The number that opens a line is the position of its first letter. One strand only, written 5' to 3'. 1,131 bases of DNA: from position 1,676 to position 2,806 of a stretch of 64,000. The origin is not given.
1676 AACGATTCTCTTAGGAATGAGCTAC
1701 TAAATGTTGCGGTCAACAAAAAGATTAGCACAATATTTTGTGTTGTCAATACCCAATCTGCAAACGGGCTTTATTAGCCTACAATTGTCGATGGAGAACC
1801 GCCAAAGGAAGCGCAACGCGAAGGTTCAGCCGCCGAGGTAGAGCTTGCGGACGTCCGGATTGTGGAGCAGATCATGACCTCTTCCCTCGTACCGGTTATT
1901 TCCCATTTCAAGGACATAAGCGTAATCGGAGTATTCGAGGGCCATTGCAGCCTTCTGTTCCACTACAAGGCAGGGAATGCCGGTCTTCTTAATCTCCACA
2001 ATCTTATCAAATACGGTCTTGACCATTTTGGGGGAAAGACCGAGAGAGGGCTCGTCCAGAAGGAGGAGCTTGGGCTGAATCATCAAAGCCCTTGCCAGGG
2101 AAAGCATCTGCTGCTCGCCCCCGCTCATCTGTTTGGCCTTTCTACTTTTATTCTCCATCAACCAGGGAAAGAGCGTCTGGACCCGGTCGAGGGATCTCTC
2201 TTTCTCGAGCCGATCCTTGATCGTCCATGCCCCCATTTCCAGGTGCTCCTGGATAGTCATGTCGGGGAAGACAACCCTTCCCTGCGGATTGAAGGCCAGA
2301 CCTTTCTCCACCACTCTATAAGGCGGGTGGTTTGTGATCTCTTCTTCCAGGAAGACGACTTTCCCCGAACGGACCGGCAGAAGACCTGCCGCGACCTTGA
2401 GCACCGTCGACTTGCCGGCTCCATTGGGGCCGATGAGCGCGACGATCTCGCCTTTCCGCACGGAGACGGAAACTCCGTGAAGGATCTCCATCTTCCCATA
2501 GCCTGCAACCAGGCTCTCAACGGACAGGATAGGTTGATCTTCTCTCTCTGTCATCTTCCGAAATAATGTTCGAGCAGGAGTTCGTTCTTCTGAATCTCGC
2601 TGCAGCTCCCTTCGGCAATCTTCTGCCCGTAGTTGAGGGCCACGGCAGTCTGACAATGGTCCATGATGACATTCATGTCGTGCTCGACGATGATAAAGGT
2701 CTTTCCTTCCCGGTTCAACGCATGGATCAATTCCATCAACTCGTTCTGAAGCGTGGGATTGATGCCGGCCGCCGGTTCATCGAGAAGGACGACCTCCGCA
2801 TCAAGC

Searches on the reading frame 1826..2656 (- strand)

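Call 74: search_protein_families(library=pfam, proteins=[window:1826-2656:-], max_evalue=0.00001)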
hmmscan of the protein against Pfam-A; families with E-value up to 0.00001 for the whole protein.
window:1826-2656:- (276 aa): 2 families
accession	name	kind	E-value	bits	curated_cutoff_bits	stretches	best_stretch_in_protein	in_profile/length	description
PF00005.33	ABC_tran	-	1e-31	110.8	25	1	59-204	1-136/137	ABC transporter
PF13304.12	AAA_21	-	5.1e-11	43.6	27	0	71-92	1-22/304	AAA domain, putative AbiEii toxin, Type IV TA system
